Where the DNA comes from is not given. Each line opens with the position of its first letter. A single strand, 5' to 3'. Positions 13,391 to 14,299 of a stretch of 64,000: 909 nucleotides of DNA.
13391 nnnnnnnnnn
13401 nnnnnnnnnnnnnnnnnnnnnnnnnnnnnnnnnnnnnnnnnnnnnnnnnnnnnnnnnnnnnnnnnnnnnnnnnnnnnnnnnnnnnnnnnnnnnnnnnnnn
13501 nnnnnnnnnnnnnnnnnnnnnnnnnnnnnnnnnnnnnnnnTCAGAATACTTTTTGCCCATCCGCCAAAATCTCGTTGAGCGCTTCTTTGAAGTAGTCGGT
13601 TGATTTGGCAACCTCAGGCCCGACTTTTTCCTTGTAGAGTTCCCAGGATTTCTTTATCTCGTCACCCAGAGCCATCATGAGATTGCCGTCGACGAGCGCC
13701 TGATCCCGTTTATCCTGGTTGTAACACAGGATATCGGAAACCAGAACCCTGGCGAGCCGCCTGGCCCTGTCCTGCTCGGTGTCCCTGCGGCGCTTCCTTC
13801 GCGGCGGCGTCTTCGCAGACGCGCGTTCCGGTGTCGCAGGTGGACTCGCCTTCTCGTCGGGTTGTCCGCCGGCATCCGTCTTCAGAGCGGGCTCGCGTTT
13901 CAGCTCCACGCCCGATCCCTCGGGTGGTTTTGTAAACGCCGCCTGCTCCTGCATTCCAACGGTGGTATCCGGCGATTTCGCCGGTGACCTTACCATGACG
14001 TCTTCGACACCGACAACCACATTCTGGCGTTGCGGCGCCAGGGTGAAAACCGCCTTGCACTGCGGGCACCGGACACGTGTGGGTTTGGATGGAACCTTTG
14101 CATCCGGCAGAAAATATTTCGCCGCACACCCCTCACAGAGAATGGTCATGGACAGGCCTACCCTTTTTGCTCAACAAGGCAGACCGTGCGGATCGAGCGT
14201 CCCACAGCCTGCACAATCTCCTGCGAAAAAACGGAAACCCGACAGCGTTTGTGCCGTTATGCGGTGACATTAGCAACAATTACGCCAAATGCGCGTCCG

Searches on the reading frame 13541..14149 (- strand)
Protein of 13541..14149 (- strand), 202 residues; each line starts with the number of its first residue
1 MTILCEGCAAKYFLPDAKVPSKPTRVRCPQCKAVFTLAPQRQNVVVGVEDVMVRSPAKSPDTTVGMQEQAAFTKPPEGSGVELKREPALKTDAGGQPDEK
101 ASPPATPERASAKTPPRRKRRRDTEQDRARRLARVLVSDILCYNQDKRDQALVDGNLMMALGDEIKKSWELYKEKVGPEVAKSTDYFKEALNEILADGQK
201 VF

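Call 3: search_protein_families(library=pfam, proteins=[window:13541-14149:-], max_evalue=0.01)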
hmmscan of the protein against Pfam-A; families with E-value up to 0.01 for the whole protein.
window:13541-14149:- (202 aa): 3 families
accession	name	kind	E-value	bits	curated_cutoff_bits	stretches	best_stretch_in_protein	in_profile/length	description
PF13717.11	Zn_ribbon_4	-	1e-10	41.8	30.3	1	1-36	1-36/36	zinc-ribbon domain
PF13719.11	Zn_ribbon_5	-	0.0002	21.5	29.3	1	1-36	1-36/37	zinc-ribbon domain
PF23546.1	Zn_ribbon_TOP3B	-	0.0041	17.2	27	0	19-37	19-37/40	DNA topoisomerase 3-beta zinc ribbon domain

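Call 6: search_protein_families(library=ncbifam, proteins=[window:13541-14149:-], max_evalue=0.01)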
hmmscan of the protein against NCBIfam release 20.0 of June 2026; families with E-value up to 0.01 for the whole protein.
window:13541-14149:- (202 aa): 3 families
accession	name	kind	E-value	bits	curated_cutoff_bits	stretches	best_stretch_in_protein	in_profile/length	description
TIGR02098.1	MJ0042_CXXC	domain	6.4e-08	32.2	20.9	1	1-36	1-36/38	MJ0042-type zinc finger domain-containing protein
NF047912.1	ECs_2282_CxxC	subfamily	0.00023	21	37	1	1-36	1-38/60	ECs_2282 family putative zinc-binding protein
NF033761.1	gliding_GltJ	equivalog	0.00031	20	450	1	1-78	1-82/671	adventurous gliding motility protein GltJ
